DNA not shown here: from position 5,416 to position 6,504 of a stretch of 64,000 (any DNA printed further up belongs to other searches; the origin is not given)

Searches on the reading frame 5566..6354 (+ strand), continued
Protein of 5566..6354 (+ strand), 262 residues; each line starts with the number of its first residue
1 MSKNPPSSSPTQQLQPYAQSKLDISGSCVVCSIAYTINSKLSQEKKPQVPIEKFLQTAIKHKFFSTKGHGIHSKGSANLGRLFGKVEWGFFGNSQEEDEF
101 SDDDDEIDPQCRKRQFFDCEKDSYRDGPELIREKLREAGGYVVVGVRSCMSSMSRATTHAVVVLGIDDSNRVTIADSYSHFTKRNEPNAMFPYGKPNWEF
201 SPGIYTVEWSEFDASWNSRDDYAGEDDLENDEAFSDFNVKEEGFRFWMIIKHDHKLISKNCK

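Call 74: fold_search(model_id=the predicted structure, library=viral)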
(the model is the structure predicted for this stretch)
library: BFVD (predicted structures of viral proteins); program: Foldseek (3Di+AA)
matches with E <= 10: 624; with E <= 0.001: 1
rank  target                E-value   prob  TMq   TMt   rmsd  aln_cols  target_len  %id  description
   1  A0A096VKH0            6.4e-04  1.00  0.40  0.36   6.3       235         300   11  Lysozyme [Synechococcus phage S-CBP1]
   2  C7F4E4                4.5e-03  1.00  0.48  0.32   5.5       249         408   11  (no name in the UniProt tables at hand)
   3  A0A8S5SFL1            5.3e-03  1.00  0.44  0.47   6.7       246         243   14  Peptidase [Podoviridae sp. ctZih56]
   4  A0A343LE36            8.7e-03  0.95  0.37  0.42   8.7       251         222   14  Uncharacterized protein [Leptospira phage LE3]
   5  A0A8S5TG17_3          9.8e-03  0.99  0.33  0.08   4.7       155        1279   16  Tail tape measure [Myoviridae sp. ctIty1]
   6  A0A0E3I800            9.8e-03  0.98  0.39  0.23  10.2       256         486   13  Lysozyme [Synechococcus phage ACG-2014f]
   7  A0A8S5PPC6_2          2.0e-02  0.99  0.41  0.08   4.9       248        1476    8  Morphogenesis protein 1 wall, phi29, hydrolase, infection [Myoviridae sp. ctwwN25]
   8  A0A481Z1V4            2.3e-02  0.91  0.37  0.50   8.0       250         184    8  Uncharacterized protein [Mimivirus LCMiAC02]
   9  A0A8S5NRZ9            2.6e-02  0.57  0.30  0.31   8.9       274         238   12  Papain fold toxin 1, glutamine deamidase [Siphoviridae sp. ctSWe10]
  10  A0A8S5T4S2            2.9e-02  0.96  0.35  0.48   6.2       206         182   11  Papain-like cysteine protease AvrRpt2 [Myoviridae sp. ct6eX13]
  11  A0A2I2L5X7            5.7e-02  0.35  0.20  0.21  12.2       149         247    9  Uncharacterized protein [Orpheovirus IHUMI-LCC2]
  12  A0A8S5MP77            5.7e-02  0.20  0.11  0.13  16.2       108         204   11  CHAP domain protein [Podoviridae sp. ctoqT5]
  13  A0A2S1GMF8            6.8e-02  0.21  0.11  0.26  11.1        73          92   12  Uncharacterized protein [Erwinia phage Cronus]
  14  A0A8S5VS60            8.7e-02  0.35  0.18  0.33  13.0       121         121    9  (no name in the UniProt tables at hand)
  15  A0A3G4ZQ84            9.8e-02  0.44  0.33  0.23  14.3       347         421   10  Uncharacterized protein [Terrestrivirus sp.]
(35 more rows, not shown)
